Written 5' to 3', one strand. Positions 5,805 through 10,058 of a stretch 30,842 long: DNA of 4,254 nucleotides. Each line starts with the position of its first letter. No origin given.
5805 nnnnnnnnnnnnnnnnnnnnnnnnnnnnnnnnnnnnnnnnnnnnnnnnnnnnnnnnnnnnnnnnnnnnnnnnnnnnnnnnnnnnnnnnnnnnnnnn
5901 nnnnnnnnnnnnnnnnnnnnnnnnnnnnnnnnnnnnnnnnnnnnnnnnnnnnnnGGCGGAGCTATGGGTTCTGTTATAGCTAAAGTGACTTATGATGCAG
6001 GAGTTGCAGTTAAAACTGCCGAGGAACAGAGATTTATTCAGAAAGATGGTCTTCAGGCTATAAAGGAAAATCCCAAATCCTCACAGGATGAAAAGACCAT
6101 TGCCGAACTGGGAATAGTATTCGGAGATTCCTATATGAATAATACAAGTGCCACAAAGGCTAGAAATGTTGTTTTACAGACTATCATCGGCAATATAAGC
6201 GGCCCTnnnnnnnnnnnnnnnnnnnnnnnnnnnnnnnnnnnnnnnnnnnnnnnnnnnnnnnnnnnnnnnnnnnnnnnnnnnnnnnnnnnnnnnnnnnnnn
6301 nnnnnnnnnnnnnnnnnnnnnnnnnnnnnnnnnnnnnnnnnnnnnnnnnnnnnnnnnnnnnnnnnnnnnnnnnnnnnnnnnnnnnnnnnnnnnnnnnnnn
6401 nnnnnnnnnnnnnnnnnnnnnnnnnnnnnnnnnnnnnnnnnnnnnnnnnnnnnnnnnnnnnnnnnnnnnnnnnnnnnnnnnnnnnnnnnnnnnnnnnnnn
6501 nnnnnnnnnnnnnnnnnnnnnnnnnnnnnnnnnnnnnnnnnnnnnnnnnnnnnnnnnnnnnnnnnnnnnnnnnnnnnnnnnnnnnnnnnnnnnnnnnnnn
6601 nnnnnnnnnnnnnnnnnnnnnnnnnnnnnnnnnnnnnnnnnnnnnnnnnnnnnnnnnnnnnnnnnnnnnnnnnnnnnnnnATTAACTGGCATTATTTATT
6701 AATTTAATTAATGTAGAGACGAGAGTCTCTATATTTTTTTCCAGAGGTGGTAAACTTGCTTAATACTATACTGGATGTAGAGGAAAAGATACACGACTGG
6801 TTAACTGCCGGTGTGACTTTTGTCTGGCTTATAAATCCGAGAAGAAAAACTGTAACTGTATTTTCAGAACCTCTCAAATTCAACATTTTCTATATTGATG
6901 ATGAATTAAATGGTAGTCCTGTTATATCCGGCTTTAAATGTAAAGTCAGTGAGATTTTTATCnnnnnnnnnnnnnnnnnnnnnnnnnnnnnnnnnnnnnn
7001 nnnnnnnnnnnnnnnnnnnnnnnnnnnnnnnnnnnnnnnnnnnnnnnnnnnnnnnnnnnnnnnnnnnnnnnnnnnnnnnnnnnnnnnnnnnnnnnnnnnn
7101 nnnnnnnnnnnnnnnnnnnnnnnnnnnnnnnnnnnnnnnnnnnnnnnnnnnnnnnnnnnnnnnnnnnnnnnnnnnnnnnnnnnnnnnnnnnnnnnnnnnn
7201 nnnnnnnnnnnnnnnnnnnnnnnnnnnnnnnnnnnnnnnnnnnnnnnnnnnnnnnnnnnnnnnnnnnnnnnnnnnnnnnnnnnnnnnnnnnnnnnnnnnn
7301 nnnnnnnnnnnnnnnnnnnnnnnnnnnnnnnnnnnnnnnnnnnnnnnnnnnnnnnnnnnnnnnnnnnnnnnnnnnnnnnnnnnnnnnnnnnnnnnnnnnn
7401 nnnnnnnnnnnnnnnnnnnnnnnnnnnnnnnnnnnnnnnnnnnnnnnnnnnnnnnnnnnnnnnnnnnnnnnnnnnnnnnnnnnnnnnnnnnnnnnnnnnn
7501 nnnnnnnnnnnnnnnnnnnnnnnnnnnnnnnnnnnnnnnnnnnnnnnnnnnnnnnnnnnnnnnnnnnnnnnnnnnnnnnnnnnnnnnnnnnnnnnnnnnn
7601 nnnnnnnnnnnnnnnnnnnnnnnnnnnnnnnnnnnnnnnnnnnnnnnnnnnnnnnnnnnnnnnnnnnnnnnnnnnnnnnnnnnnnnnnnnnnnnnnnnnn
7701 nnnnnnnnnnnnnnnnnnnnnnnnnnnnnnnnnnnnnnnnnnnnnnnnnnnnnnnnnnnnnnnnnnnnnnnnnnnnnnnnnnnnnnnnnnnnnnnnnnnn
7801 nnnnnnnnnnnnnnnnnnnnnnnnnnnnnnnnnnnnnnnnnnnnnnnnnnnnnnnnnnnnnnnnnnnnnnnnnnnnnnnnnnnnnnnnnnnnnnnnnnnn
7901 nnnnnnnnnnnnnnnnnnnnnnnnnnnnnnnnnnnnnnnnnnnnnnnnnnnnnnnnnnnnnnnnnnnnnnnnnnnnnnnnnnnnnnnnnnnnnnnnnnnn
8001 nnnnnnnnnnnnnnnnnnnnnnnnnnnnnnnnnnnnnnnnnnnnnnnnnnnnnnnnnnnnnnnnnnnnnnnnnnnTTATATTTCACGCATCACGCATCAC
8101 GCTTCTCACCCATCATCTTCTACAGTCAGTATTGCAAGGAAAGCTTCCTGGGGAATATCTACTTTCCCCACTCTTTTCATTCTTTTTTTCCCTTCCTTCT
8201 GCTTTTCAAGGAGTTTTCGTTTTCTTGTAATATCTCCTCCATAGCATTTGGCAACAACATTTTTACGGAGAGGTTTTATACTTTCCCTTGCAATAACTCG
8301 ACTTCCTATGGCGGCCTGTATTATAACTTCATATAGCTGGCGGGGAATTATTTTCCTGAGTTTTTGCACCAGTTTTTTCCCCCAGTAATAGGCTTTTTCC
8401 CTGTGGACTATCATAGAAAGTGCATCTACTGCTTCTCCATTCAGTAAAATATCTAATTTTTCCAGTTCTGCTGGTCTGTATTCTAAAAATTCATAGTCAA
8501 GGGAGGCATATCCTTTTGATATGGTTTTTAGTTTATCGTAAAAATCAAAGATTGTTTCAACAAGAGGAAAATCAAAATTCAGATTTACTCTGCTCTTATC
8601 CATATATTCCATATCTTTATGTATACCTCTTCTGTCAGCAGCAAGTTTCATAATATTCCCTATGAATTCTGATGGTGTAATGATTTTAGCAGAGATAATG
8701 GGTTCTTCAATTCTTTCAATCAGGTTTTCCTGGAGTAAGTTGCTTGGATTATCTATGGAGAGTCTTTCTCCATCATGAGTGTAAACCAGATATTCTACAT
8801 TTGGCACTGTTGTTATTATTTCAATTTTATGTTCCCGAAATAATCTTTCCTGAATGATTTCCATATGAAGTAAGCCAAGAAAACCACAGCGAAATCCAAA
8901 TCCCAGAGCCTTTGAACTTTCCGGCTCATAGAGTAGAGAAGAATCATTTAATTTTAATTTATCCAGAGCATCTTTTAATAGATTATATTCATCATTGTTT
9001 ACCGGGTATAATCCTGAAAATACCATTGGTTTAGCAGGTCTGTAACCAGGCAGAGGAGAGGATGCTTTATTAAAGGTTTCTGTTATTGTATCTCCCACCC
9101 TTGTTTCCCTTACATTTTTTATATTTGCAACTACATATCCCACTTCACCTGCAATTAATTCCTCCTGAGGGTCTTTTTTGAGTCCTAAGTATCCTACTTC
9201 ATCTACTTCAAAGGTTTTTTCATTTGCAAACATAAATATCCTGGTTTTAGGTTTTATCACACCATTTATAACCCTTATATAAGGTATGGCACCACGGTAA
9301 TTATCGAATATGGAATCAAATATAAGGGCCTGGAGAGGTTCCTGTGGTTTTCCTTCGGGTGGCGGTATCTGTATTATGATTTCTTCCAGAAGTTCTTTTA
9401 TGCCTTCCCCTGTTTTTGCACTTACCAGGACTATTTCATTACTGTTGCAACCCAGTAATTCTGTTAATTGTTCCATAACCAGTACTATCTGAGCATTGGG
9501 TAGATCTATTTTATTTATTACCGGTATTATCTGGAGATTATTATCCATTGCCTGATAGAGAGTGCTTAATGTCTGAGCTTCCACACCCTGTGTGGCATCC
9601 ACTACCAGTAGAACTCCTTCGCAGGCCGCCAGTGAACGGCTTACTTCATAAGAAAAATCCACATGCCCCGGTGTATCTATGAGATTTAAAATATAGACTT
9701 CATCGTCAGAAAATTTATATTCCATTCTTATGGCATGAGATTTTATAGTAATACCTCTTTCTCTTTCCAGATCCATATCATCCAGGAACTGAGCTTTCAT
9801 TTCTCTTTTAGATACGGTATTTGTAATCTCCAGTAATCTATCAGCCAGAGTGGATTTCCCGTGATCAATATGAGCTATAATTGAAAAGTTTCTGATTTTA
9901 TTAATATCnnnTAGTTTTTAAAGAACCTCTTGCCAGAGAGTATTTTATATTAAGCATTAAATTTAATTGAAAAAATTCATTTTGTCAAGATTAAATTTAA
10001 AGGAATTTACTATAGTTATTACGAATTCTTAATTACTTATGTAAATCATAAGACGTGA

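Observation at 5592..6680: Gene composed of four near-identical 243-bp (81-aa) tandem units of unknown function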

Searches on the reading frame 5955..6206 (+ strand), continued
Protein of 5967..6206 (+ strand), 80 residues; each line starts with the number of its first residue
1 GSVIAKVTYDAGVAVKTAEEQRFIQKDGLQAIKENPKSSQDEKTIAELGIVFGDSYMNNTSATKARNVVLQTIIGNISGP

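Call 63: search_protein_families(library=pfam, proteins=[P0147, P0140, P0134, P0137, P0118, P0142, P0112, P0129, P0144, P0082], max_evalue=0.01)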
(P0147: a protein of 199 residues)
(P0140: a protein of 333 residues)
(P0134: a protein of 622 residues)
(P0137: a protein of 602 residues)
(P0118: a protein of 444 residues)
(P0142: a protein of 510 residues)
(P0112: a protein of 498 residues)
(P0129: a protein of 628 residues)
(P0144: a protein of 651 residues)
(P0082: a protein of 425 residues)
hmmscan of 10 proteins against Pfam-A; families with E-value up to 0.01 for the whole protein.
P0147 (199 aa): 2 families
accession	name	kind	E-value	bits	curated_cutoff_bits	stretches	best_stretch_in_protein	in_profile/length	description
PF10346.14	Con-6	-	1.2e-61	204.6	25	4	8-41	1-34/34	Conidiation protein 6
PF12685.13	SpoIIIAH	-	0.0083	16.5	30.6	0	68-102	96-130/191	SpoIIIAH-like protein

P0140 (333 aa): 3 families
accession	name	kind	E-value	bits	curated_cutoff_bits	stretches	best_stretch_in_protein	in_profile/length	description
PF00454.33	PI3_PI4_kinase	-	3.3e-12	47.3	27.1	1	192-264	104-176/241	Phosphatidylinositol 3- and 4-kinase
PF20613.4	HipA_2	-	0.00059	19.6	27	1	153-285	37-179/240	HipA-like kinase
PF06702.18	Fam20C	-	0.0031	17.6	26.8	1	170-299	39-170/218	Golgi casein kinase, C-terminal, Fam20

P0134 (622 aa): 0 families

P0137 (602 aa): 0 families

P0118 (444 aa): 0 families

P0142 (510 aa): 0 families

P0112 (498 aa): 0 families

P0129 (628 aa): 0 families

P0144 (651 aa): 0 families

P0082 (425 aa): 0 families

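Call 80: find_homologous_proteins(query=A6, max_evalue=0.00001)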
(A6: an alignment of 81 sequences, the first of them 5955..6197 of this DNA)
Query A6 (81 sequences): 1843 candidates shared short words with the query, none scored E <= 0.00001.
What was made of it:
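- Tried and rejected: Word-indexed protein search with the 81-unit alignment: returned nothing (call 80).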

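Call 81: list_cluster_members(proteins=[P0009, P0020, P0021, P0022, P0025, P0028, P0042, P0050, P0060, P0140])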
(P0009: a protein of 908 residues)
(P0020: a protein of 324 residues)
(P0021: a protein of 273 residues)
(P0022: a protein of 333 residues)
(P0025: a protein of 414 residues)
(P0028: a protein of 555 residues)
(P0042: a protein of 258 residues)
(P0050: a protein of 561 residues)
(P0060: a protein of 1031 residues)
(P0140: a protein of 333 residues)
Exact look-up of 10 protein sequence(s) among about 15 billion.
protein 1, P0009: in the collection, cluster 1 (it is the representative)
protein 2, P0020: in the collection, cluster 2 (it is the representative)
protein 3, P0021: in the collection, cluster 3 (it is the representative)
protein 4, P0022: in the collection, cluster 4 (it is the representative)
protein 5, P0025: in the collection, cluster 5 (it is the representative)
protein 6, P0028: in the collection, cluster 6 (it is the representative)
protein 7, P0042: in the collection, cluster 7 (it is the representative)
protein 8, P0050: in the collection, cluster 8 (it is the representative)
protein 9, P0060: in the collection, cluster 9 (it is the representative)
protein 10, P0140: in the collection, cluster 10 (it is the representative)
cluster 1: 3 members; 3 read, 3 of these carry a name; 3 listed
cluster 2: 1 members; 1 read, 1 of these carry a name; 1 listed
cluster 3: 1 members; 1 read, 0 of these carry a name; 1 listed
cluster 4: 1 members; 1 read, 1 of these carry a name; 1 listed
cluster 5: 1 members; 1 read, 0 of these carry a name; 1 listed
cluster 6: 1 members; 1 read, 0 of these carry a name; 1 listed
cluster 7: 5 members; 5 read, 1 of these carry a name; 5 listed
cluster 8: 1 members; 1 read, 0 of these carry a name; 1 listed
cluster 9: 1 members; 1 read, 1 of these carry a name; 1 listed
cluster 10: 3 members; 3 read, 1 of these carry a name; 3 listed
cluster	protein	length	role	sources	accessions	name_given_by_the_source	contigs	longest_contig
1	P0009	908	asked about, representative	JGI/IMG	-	hypothetical protein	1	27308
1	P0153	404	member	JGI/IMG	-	hypothetical protein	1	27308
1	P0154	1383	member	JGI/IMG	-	hypothetical protein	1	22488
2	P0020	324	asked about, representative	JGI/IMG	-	hypothetical protein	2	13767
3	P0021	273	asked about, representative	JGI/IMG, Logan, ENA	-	-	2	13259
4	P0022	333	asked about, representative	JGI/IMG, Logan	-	hypothetical protein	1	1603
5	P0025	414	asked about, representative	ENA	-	-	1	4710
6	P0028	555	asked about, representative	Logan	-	-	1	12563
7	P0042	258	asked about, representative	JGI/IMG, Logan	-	hypothetical protein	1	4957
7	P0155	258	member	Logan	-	-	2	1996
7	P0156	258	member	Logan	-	-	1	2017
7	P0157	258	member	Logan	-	-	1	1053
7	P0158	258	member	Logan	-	-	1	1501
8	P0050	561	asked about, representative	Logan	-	-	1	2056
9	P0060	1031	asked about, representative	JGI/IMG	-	hypothetical protein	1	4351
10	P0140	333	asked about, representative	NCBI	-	-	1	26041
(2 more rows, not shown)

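Call 88: predict_structure(alignment_id=A6)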
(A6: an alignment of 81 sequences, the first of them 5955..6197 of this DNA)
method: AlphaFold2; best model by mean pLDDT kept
length: 81 residues; sequences in the alignment: 81
mean_pLDDT: 93.6   pTM: 0.85
mean pLDDT of the five models: 93.6, 93.3, 92.8, 92.7, 92.7
residues with pLDDT >= 90: 70; 70-90: 8; 50-70: 2; < 50: 1
segments of 3 or more residues with pLDDT < 50: none
pLDDT, mean of each block of 10 residues (from residue 1): 86 98 97 98 96 87 95 94 60
secondary structure, 60 per line:
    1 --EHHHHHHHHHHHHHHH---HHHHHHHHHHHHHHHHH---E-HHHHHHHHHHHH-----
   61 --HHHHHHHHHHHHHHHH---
elements in order: H4-18 H22-38 H44-55 H63-78
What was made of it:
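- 5955..6197 (+): Unit 2 (aa 122-202), four-helix bundle. Single-unit AlphaFold model with an 81-sequence alignment: pLDDT 93.6, pTM 0.85, four helices (call 88).
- On HPt domain: Unit model pLDDT 93.6 (call 88).
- Single-unit model from 81 diverse units, pLDDT 93.6, pTM 0.85, same four helices (call 88).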

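Call 94: find_encoding_contigs(protein=P0151, flank=10000, max_places=1)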
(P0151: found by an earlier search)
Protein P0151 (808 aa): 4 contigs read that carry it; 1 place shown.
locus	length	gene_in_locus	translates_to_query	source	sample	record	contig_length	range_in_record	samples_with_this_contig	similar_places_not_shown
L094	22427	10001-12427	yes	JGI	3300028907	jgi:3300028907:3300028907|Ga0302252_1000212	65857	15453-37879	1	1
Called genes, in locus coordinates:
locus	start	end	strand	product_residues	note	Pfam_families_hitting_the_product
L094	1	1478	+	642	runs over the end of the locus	PF24575:TPR_Slam (faint), PF00515:TPR_1 (faint), PF07719:TPR_2 (faint), PF12895:ANAPC3 (faint), PF13176:TPR_7 (faint), PF13432:TPR_16 (weak), PF13428:TPR_14 (weak), PF13432:TPR_16 (weak), +6 more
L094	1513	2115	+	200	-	PF01592:NifU_N, PF04324:Fer2_BFD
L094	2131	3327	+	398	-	PF00155:Aminotran_1_2, PF00266:Aminotran_5, PF01041:DegT_DnrJ_EryC1, PF01212:Beta_elim_lyase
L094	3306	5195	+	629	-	PF01694:Rhomboid, PF13424:TPR_12 (faint), PF21033:RMD1-3 (faint), PF23914:TPR_CcmH_CycH (faint), PF00515:TPR_1 (faint), PF07719:TPR_2 (faint), PF13176:TPR_7 (faint), PF14559:TPR_19 (weak), +6 more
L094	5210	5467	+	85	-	-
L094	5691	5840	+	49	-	-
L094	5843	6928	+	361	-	PF00657:Lipase_GDSL, PF13472:Lipase_GDSL_2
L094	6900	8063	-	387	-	PF13472:Lipase_GDSL_2 (faint), PF16822:ALGX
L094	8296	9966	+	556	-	-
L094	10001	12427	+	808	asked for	-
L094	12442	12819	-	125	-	PF01909:NTP_transf_2 (weak), PF18765:Polbeta (weak)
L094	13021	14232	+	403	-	-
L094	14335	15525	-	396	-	PF12796:Ank_2, PF00023:Ank (weak), PF12796:Ank_2, PF13637:Ank_4 (weak), PF12796:Ank_2, PF13857:Ank_5, PF00023:Ank (weak), PF13637:Ank_4, +3 more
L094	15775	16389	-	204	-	PF14103:DUF4276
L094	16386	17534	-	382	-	PF02463:SMC_N (weak), PF11398:DUF2813, PF13175:AAA_15, PF13476:AAA_23, PF00005:ABC_tran (faint), PF13304:AAA_21, PF13175:AAA_15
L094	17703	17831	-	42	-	PF00023:Ank (faint), PF12796:Ank_2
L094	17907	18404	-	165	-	PF04073:tRNA_edit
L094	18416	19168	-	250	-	PF09365:DUF2461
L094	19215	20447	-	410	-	PF13433:Peripla_BP_5, PF13458:Peripla_BP_6, PF01094:ANF_receptor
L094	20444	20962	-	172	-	PF13207:AAA_17 (weak), PF13238:AAA_18, PF01202:SKI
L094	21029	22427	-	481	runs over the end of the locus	PF03051:Peptidase_C1_2, PF00112:Peptidase_C1 (faint)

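Call 95: find_encoding_contigs(protein=P0023, flank=10000, max_places=1)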
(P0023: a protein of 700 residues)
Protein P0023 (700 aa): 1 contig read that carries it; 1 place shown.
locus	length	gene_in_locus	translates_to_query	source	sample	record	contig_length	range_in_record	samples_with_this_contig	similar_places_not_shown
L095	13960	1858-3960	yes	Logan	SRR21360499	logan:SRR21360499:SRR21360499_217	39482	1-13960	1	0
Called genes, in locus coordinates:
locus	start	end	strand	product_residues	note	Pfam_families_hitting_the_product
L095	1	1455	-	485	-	?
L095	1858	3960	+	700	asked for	-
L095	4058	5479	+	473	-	PF01011:PQQ (faint), PF13360:PQQ_2 (weak), PF13570:Beta-prop_ACSF4 (faint), PF13360:PQQ_2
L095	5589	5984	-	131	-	PF02566:OsmC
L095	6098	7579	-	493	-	PF09992:NAGPA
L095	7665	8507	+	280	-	PF02645:DegV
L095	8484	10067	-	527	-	PF02734:Dak2, PF21645:FakA-like_M, PF13684:FakA-like_C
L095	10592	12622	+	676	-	PF00662:Proton_antipo_N, PF00361:Proton_antipo_M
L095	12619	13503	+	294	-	PF00146:NADHdh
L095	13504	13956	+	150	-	PF01058:Oxidored_q6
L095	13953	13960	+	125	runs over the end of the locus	-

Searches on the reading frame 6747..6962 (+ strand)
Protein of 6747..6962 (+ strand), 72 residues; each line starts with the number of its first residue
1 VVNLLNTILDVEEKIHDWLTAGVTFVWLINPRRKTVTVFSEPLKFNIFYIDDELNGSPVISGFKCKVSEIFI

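Call 11: search_protein_families(library=pfam, proteins=[window:6747-6962:+])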
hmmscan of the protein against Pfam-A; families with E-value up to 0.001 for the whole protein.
window:6747-6962:+ (72 aa): 1 family
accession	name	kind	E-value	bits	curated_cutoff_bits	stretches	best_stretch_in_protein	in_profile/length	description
PF05685.18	Uma2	-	9.1e-06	25.7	27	1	9-67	109-171/172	Putative restriction endonuclease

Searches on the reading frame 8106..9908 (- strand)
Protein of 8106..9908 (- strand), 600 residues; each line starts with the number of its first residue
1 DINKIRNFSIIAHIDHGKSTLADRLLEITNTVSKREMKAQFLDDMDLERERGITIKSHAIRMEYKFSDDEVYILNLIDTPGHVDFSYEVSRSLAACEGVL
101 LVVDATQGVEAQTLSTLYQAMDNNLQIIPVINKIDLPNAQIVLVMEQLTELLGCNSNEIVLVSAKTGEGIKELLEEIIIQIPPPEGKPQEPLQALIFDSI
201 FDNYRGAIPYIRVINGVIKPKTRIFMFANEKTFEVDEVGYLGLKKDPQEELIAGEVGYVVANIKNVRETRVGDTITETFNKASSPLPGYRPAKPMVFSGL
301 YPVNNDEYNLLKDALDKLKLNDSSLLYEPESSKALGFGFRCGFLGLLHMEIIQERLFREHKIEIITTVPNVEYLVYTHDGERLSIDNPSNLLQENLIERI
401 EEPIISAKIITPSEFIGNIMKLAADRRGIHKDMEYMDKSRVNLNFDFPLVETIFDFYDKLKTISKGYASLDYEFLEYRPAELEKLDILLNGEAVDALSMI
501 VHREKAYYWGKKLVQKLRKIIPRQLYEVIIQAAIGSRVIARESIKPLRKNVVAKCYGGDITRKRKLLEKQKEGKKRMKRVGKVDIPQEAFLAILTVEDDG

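Call 11: search_protein_families(library=pfam, proteins=[window:8106-9908:-])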
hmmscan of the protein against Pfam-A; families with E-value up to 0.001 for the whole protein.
window:8106-9908:- (600 aa): 8 families
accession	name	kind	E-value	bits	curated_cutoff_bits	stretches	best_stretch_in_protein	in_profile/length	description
PF00009.33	GTP_EFTU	-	2.5e-56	190.7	26.5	1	4-182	2-187/188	Elongation factor Tu GTP binding domain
PF06421.17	LepA_C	-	1e-50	170.8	29.7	1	489-594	1-106/107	GTP-binding protein LepA C-terminus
PF00679.30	EFG_C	-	6.6e-22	77.8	27.9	1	400-486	2-87/89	Elongation factor G C-terminus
PF03144.31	GTP_EFTU_D2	-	7.8e-11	42.7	30.3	1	206-276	1-73/73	Elongation factor Tu domain 2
PF00071.28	Ras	-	1.5e-06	28.3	21.6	1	34-181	12-160/162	Ras family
PF02421.24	FeoB_N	-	5.2e-05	23.2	27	1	75-177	50-156/156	Ferrous iron transport protein B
PF01926.29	MMR_HSR1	-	7.2e-05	23.3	21.9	1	15-133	9-113/113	50S ribosome-binding GTPase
PF22042.2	EF-G_D2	-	0.00046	20.7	27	1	191-277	1-83/84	Elongation factor G domain 2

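Call 42: find_related_loci(query=window:8106-9908:-, collection=genome_contigs, flank=3000)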
Query window:8106-9908:- (600 aa) in genome_contigs; peptide patterns used: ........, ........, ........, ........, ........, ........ (x = any residue, [..] = any of these).
600 stretches matched a pattern (row limit reached: there are more); 600 encode a relative of the query (tblastn E <= 1e-3); the best 80 are kept; 80 distinct loci.
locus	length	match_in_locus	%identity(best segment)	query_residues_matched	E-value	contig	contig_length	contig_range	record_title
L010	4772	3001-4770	64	2-591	0e+0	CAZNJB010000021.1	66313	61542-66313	MAG TPA_asm: uncultured Melioribacteraceae bacterium isolate binchicken_co64_133 genome assembly, contig: NODE_203_lengt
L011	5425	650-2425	63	5-597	0e+0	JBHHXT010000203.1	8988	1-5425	MAG: bacterium isolate D_1_bin.22 NODE_3796_length_8988_cov_19.788313, whole genome shotgun sequence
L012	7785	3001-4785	64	5-598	0e+0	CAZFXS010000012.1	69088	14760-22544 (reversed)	MAG TPA_asm: uncultured Chlorobiaceae bacterium isolate SRP237561_co1_246 genome assembly, contig: NODE_516_length_69088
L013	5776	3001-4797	62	1-598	0e+0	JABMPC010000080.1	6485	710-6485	MAG: Chlorobium sp. isolate bin.97 k141_4961215, whole genome shotgun sequence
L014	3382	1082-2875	62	2-598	0e+0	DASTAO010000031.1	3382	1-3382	MAG TPA_asm: Candidatus Kapaibacterium sp. isolate SMAG_U739 k141_1684112, whole genome shotgun sequence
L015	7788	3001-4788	61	2-597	0e+0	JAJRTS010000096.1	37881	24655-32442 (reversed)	MAG: Gemmatimonadales bacterium isolate Dive96_bin10.104 k141_4404849, whole genome shotgun sequence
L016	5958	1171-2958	62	1-596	0e+0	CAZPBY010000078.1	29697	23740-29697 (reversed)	MAG TPA_asm: uncultured Solibacteraceae bacterium isolate binchicken_co185_13 genome assembly, contig: NODE_1964_length_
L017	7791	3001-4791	60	2-598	0e+0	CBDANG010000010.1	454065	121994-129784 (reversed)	MAG: Longimicrobiales bacterium isolate 4ff8b307-611f-46ce-b64a-39cb625f8d25 genome assembly, contig: contig_10, whole g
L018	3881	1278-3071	61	1-598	0e+0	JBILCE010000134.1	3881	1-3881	MAG: Paenibacillus sp. isolate ME2016-06-21_3300042351_group7_bin121 Rohwer_bin1432_scaffold_14528_c1, whole genome shot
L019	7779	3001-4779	61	5-597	0e+0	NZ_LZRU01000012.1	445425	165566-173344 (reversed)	MAG: Thermobacillus sp. ZCTH02-B1 BIN01_NODE24454253, whole genome shotgun sequence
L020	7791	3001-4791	60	3-599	0e+0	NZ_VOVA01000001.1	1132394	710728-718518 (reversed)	Bacillus cereus strain ACH27 1, whole genome shotgun sequence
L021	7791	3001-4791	60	2-598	0e+0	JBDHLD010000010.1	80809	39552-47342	MAG: Gemmatimonadota bacterium isolate BHB10-38_Bin_83 BHB10-38_Bin_83_scaffold_580, whole genome shotgun sequence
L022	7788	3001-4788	60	3-598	0e+0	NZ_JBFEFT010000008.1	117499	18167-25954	Bacillus sp. 179-C3.3 HS NODE_8_length_117499_cov_6.739120, whole genome shotgun sequence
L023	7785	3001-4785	60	2-597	0e+0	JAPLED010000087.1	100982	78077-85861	MAG: Bacteroidia bacterium isolate LacPavin_0920_WC90_MAG_39_66 LacPavin_0920_WC90_scaffold_81340, whole genome shotgun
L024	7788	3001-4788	61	3-598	0e+0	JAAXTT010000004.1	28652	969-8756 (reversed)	MAG: Peptococcaceae bacterium isolate W4_Combined_metabat1_111 W4_Combined_metabat1_111_NODE_306, whole genome shotgun s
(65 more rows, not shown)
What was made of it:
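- Tried and rejected: Taxonomy through LepA: best identity 64%, spread over many phyla, so the lineage is unplaced (call 42).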
